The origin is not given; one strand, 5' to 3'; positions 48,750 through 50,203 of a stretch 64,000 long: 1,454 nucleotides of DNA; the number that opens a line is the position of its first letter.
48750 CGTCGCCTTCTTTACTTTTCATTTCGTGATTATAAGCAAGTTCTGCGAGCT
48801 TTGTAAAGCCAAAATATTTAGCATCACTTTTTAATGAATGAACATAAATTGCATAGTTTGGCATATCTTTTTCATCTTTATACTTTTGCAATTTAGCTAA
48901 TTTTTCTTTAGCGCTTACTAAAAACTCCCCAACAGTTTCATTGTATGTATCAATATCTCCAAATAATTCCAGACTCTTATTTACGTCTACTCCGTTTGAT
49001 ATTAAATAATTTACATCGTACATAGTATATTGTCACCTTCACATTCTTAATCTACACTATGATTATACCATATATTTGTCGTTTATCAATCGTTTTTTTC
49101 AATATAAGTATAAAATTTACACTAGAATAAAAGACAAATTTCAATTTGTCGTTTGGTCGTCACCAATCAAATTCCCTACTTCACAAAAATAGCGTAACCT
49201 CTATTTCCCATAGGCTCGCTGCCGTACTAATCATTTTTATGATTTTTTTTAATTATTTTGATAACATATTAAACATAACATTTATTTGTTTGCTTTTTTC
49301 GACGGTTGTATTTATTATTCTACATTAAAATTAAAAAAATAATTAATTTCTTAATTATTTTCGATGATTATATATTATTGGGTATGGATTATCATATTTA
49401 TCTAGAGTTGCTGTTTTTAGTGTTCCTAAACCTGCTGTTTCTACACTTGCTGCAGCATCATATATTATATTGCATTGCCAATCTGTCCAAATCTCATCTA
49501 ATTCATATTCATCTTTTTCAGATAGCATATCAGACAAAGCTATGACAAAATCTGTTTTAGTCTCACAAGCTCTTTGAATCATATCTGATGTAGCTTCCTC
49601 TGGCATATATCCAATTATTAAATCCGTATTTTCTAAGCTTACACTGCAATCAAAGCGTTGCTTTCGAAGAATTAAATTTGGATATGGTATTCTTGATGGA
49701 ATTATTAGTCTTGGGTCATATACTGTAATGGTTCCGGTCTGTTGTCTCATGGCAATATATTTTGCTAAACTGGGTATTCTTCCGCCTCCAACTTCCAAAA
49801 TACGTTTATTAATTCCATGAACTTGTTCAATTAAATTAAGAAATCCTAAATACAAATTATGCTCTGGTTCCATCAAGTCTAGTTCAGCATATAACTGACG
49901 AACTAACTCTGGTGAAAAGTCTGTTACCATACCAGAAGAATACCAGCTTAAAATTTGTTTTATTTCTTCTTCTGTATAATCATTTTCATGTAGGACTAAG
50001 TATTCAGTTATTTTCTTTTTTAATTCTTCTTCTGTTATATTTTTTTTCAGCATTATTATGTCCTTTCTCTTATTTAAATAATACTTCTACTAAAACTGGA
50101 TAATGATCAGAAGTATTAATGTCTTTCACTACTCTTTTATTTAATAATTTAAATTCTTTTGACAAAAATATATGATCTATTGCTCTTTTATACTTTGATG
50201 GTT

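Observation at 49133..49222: Orphan second copy of the IS605-family right-end repeat, about 17 kb from the tnpB remnant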

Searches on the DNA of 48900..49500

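Call 7: search_rna_families(source=window, start=48900, end=49500, threshold=evalue, max_evalue=10, show_alignments=3)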
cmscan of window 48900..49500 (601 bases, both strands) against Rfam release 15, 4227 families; matches with E-value up to 10: 3.
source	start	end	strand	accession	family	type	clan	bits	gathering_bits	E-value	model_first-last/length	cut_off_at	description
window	49223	49247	+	RF01328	CRISPR-DR17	Gene; CRISPR;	CL00014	21.9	42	0.15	1-25/25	no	CRISPR RNA direct repeat element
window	49386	49442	+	RF02291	TtnuCD15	Gene; snRNA; snoRNA; CD-box;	-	18.2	75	9.4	1-65/65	no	Tetrahymena snoRNA TtnuCD15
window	49221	49238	-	RF01123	sR35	Gene; snRNA; snoRNA; CD-box;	-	10.4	60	7.9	1-57/57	no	Small nucleolar RNA sR35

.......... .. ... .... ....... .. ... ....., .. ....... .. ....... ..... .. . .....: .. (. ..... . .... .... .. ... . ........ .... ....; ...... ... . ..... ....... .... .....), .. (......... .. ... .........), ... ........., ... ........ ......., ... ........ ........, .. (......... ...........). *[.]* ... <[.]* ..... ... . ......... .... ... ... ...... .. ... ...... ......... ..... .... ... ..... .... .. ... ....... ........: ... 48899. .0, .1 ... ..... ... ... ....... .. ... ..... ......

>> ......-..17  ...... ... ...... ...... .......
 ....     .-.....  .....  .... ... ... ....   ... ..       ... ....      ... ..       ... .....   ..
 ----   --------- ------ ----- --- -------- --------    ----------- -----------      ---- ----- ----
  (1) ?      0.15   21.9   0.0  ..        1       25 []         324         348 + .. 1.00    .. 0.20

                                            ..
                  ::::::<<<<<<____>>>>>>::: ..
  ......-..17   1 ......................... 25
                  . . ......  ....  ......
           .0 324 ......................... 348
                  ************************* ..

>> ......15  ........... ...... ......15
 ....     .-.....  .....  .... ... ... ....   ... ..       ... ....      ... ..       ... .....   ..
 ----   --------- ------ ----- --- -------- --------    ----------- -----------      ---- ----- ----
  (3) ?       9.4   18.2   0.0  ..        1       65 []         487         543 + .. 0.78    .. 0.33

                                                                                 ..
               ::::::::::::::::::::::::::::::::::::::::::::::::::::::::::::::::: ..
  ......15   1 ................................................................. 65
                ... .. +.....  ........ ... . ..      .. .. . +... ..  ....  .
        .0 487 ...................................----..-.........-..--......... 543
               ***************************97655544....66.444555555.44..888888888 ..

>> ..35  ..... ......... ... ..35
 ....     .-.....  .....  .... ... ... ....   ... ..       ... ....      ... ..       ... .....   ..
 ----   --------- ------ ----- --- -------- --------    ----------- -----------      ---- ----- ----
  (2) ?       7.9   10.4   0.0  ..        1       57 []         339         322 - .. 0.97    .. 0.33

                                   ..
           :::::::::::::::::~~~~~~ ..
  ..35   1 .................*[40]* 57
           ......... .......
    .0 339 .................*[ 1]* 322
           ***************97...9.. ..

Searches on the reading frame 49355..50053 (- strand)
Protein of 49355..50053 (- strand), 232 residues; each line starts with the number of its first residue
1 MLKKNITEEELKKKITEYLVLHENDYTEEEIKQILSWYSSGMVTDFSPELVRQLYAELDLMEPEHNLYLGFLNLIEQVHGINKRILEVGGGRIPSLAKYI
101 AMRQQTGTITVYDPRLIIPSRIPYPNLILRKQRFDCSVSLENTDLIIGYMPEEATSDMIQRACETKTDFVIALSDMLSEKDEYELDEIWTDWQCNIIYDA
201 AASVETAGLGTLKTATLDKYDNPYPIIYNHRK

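Call 9: search_protein_families(library=pfam, proteins=[window:49355-50053:-], max_evalue=0.01)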
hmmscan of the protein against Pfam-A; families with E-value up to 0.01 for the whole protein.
window:49355-50053:- (232 aa): 0 families

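Call 25: find_encoding_contigs(protein=window:49355-50053:-, flank=2500, max_places=10)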
Protein window:49355-50053:- (232 aa): 13 contigs read that carry it; 7 places shown.
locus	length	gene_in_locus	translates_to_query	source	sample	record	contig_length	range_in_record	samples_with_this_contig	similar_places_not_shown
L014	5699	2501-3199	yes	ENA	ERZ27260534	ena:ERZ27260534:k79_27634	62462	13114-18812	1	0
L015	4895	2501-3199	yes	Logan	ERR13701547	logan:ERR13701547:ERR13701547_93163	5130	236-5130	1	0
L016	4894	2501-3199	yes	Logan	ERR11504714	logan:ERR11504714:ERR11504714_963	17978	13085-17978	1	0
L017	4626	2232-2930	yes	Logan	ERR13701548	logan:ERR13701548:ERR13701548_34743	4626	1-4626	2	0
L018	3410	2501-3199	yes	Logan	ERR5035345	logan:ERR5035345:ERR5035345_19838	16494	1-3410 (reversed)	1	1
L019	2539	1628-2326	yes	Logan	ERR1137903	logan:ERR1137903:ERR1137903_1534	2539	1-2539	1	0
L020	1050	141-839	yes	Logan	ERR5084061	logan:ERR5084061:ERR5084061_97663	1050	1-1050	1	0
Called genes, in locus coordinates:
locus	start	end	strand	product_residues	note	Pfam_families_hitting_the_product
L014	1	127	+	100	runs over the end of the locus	PF04327:Peptidase_Prp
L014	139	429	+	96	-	PF01016:Ribosomal_L27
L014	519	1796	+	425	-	PF01018:GTP1_OBG, PF01926:MMR_HSR1, PF02421:FeoB_N, PF09269:DUF1967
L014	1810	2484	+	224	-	PF03372:Exo_endo_phos, PF14529:Exo_endo_phos_2 (weak)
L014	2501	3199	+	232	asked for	-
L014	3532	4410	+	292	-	PF01627:Hpt (weak), PF00072:Response_reg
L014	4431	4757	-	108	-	-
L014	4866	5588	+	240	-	PF20772:TACO1_YebC_N, PF01709:Transcrip_reg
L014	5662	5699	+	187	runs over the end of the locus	PF01330:RuvA_N, PF14520:HHH_5, PF07499:RuvA_C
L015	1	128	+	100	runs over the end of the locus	PF04327:Peptidase_Prp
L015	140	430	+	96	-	PF01016:Ribosomal_L27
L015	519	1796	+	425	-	PF01018:GTP1_OBG, PF01926:MMR_HSR1, PF02421:FeoB_N, PF09269:DUF1967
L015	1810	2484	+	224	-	PF03372:Exo_endo_phos, PF14529:Exo_endo_phos_2 (weak)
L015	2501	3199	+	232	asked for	-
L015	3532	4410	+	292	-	PF01627:Hpt (weak), PF00072:Response_reg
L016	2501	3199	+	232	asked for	-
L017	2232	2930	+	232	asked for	-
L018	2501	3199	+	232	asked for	-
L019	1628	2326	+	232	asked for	-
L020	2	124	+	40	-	?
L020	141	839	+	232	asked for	-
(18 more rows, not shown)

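Call 38: find_homologous_proteins(query=window:49355-50053:-)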
Query window:49355-50053:- (232 aa): 18 proteins with E <= 0.001 among 300 candidates.
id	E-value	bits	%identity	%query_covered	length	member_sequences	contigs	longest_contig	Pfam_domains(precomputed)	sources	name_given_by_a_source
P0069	5.8e-150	515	99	100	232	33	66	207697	-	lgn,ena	-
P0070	9.0e-83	295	61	99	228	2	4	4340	-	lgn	-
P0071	4.8e-80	287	58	100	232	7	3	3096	-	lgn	-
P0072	1.0e-75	272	53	100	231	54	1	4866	-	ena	-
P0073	2.0e-75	271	54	100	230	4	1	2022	-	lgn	-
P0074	4.3e-71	257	54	100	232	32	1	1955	-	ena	-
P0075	4.0e-68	248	53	100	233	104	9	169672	-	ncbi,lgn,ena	-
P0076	5.4e-57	211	47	97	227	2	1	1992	-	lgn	-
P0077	2.9e-47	179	47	94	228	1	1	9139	-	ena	-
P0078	2.7e-46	176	42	98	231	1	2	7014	-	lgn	-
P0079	3.4e-44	169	39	99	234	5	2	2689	-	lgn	-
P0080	1.5e-36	144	35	100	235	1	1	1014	-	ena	-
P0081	6.5e-36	142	37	94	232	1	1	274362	-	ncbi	-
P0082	1.3e-32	131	37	88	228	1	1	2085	-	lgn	-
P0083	1.1e-29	122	38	80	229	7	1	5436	-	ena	-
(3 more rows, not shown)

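Call 39: find_encoding_contigs(protein=P0070, flank=2500, max_places=3)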
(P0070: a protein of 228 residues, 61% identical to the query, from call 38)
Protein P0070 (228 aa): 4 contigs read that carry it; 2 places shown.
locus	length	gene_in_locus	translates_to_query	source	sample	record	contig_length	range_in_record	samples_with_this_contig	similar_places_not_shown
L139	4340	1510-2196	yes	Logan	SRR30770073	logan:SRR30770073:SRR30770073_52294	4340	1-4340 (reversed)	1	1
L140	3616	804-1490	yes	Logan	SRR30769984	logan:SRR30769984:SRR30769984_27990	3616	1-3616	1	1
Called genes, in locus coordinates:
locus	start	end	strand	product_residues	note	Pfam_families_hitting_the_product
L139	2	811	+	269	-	?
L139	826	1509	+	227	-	PF03372:Exo_endo_phos, PF14529:Exo_endo_phos_2 (faint)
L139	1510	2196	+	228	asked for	-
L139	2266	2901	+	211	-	-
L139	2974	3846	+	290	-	PF01627:Hpt (weak), PF00072:Response_reg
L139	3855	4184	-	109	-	-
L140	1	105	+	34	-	?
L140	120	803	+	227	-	PF03372:Exo_endo_phos, PF14529:Exo_endo_phos_2 (faint)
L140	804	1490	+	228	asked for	-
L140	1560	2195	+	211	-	-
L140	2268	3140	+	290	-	PF01627:Hpt (weak), PF00072:Response_reg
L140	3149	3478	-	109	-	-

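Call 40: find_encoding_contigs(protein=P0075, flank=2500, max_places=3)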
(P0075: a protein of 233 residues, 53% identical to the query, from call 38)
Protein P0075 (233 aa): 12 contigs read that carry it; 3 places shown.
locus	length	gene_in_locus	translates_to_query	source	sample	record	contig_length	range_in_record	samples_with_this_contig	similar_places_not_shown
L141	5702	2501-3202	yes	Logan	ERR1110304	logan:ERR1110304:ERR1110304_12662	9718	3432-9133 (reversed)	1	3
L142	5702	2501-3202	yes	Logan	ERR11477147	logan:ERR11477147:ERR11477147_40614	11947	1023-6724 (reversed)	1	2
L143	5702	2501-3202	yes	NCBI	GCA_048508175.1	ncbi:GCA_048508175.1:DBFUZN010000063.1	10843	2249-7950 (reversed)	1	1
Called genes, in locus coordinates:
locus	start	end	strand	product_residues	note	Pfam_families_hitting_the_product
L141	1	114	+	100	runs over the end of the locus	PF04327:Peptidase_Prp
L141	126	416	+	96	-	PF01016:Ribosomal_L27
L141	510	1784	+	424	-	PF01018:GTP1_OBG, PF02421:FeoB_N, PF01926:MMR_HSR1, PF09269:DUF1967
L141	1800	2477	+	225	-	PF03372:Exo_endo_phos, PF14529:Exo_endo_phos_2 (weak)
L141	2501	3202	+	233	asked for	-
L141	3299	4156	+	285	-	PF01627:Hpt (weak), PF00072:Response_reg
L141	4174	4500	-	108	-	-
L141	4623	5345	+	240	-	PF20772:TACO1_YebC_N, PF01709:Transcrip_reg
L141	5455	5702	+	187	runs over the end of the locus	PF01330:RuvA_N, PF14520:HHH_5, PF07499:RuvA_C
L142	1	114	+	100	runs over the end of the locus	PF04327:Peptidase_Prp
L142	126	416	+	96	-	PF01016:Ribosomal_L27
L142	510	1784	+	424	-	PF01018:GTP1_OBG, PF02421:FeoB_N, PF01926:MMR_HSR1, PF09269:DUF1967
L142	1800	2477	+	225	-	PF03372:Exo_endo_phos, PF14529:Exo_endo_phos_2 (weak)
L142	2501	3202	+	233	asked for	-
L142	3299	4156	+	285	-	PF01627:Hpt (weak), PF00072:Response_reg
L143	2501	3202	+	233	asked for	-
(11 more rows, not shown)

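Call 41: find_encoding_contigs(protein=P0072, flank=2500, max_places=2)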
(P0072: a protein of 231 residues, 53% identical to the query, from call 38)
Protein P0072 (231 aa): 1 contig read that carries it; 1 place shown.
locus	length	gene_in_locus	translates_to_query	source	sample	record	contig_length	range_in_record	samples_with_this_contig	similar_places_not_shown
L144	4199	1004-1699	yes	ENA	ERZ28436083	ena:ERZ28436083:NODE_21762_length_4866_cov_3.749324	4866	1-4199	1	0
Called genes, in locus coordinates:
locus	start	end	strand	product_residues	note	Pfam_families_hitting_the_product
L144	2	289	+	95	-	?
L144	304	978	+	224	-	PF03372:Exo_endo_phos, PF14529:Exo_endo_phos_2 (weak)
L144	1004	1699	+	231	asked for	-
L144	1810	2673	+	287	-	PF00072:Response_reg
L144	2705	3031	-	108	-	-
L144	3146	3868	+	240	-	PF20772:TACO1_YebC_N, PF01709:Transcrip_reg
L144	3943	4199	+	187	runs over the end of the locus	PF01330:RuvA_N, PF14520:HHH_5, PF07499:RuvA_C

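Call 52: search_protein_families(library=ncbifam, proteins=[window:49355-50053:-])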
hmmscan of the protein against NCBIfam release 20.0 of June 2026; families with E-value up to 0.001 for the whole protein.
window:49355-50053:- (232 aa): 0 families
